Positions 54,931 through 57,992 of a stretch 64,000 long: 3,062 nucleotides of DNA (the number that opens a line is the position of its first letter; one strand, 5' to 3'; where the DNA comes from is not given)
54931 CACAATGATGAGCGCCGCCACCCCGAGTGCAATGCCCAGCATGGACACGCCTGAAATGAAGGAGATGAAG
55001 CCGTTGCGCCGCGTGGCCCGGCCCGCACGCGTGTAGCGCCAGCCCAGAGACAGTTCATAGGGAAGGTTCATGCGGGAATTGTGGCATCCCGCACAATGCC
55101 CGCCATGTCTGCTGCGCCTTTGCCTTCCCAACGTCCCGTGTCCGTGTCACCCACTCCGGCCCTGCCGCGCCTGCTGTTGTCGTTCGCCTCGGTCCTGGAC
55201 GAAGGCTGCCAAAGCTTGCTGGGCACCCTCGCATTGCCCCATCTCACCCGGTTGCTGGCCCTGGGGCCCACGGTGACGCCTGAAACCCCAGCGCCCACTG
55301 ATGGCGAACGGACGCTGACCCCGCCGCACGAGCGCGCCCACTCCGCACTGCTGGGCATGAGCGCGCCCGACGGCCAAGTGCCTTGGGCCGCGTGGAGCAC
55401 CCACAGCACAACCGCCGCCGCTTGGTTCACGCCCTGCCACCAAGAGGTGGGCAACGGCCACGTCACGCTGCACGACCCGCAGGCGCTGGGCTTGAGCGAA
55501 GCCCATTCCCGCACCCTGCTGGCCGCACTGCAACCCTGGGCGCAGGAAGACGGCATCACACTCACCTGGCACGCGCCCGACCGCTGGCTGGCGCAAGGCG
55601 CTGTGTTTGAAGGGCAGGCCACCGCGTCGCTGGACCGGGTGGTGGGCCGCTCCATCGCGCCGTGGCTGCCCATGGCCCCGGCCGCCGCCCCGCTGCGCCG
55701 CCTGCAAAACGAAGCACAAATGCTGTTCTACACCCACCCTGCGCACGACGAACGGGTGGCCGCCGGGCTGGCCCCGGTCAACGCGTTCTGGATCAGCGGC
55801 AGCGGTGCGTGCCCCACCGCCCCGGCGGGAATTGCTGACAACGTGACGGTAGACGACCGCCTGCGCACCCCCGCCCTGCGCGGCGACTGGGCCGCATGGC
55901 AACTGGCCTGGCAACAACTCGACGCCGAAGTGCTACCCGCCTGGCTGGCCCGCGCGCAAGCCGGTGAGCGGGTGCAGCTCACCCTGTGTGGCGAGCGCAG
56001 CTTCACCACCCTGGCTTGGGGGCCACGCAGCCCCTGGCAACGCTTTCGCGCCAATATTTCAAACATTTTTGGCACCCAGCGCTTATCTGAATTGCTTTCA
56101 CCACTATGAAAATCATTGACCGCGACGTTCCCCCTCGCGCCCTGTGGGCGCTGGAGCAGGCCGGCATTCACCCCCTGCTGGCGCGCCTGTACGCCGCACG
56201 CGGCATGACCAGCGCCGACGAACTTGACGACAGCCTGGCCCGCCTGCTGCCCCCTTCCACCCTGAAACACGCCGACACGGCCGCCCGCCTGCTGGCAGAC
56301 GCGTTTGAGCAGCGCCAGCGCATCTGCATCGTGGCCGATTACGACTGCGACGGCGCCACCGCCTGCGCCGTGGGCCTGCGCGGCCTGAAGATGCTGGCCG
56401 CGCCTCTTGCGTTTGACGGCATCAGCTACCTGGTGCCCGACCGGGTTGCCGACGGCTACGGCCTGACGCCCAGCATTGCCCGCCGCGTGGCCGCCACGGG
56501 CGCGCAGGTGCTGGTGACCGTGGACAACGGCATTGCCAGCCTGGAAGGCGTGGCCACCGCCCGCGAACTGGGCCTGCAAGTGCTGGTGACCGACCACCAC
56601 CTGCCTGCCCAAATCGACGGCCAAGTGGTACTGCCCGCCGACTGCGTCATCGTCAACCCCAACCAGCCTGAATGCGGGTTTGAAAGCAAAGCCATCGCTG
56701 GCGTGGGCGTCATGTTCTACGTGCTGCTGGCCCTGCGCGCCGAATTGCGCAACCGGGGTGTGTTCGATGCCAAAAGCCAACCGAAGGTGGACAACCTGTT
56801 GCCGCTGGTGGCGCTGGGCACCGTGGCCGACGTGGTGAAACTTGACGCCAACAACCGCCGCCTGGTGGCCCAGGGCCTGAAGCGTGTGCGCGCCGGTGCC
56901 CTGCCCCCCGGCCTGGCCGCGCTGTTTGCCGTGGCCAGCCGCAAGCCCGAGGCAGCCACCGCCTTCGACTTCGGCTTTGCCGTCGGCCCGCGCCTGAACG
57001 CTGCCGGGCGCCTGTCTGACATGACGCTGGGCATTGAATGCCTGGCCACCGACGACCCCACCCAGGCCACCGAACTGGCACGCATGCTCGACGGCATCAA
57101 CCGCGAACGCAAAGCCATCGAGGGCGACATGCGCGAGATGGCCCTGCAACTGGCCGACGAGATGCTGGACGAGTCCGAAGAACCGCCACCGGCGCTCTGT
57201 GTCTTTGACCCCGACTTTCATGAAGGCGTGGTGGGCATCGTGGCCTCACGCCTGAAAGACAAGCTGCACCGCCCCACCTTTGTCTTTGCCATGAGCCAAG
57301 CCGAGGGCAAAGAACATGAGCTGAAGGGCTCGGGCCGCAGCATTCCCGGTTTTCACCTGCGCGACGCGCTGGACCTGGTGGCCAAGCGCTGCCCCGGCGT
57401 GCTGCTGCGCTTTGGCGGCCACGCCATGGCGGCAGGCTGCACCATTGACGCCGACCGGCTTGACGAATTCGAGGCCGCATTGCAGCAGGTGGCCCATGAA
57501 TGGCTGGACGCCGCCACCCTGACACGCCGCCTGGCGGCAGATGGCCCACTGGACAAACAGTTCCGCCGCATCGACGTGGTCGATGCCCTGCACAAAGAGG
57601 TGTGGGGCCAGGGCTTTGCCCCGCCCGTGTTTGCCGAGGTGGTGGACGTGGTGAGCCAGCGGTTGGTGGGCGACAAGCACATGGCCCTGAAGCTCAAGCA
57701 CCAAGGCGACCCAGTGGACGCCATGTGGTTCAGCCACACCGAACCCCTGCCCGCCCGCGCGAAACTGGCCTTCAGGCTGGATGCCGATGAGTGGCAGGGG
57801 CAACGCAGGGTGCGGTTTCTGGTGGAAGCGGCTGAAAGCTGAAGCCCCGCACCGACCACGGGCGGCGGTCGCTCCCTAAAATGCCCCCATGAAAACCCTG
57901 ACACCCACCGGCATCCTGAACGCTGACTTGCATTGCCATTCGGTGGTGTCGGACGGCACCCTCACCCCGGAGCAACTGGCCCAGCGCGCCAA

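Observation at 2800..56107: A ~42-bp bipartite AT-rich motif recurs at least 14 times, mostly inside ordinary ORFs without breaking frame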

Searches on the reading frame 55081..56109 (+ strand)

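Call 11: search_protein_families(library=pfam, proteins=[window:55081-56109:+], max_evalue=0.001)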
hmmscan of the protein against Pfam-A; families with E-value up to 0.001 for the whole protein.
window:55081-56109:+ (342 aa): 1 family
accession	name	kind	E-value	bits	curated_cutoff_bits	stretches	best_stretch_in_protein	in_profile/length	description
PF10671.14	TcpQ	-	0.0002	21.8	27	1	145-189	10-55/80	Toxin co-regulated pilus biosynthesis protein Q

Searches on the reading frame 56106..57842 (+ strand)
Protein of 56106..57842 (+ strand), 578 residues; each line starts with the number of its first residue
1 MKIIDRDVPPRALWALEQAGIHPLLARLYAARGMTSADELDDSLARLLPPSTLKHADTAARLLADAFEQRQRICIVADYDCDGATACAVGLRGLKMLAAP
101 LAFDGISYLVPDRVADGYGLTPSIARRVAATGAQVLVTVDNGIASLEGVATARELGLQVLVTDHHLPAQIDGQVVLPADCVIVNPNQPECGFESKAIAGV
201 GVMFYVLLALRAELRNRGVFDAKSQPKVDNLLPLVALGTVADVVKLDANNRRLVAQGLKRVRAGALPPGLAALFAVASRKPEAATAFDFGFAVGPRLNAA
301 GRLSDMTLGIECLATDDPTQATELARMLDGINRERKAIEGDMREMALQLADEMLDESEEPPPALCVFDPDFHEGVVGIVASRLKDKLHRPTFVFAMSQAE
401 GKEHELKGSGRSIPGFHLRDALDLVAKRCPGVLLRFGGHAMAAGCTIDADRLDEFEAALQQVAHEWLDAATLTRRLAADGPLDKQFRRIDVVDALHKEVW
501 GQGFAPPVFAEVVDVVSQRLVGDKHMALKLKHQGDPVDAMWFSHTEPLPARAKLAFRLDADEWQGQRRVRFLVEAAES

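Call 13: find_encoding_contigs(protein=window:56106-57842:+, flank=10000, max_places=6)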
Protein window:56106-57842:+ (578 aa): 5 contigs read that carry it; 5 places shown.
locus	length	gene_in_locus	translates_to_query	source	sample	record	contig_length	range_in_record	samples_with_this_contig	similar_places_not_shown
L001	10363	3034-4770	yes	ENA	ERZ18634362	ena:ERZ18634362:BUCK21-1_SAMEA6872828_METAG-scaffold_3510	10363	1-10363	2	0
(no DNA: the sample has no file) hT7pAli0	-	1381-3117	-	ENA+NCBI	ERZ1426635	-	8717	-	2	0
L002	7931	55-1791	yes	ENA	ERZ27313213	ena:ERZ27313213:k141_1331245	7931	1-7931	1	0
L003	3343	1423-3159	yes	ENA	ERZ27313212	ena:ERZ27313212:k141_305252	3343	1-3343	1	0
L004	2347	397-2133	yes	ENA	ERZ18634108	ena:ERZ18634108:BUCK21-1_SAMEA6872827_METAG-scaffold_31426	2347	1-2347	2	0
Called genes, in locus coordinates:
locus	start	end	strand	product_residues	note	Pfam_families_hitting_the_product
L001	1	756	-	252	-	?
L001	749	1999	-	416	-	PF12704:MacB_PCD, PF02687:FtsX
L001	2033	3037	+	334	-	-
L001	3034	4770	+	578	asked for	PF01368:DHH, PF02272:DHHA1, PF17768:RecJ_OB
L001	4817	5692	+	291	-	PF02811:PHP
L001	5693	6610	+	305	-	PF00892:EamA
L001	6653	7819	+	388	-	PF00089:Trypsin, PF13365:Trypsin_2, PF00595:PDZ, PF13180:PDZ_2, PF17820:PDZ_6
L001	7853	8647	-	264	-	PF00902:TatC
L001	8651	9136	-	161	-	PF02416:TatA_B_E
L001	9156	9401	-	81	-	PF02416:TatA_B_E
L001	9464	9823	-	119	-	PF11969:DcpS_C, PF01230:HIT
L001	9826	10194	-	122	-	-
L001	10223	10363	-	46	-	?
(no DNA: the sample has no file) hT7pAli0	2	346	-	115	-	?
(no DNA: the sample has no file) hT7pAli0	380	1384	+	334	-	-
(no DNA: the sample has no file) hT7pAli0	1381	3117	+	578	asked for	PF01368:DHH, PF02272:DHHA1, PF17768:RecJ_OB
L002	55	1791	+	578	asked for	PF01368:DHH, PF02272:DHHA1, PF17768:RecJ_OB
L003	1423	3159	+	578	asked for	PF01368:DHH, PF02272:DHHA1, PF17768:RecJ_OB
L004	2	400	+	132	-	?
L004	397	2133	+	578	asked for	PF01368:DHH, PF02272:DHHA1, PF17768:RecJ_OB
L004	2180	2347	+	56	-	?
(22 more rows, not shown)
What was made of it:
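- Checked: 56066 encodes the C-terminus of the ORF that overlaps the recJ ATG (call 13).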
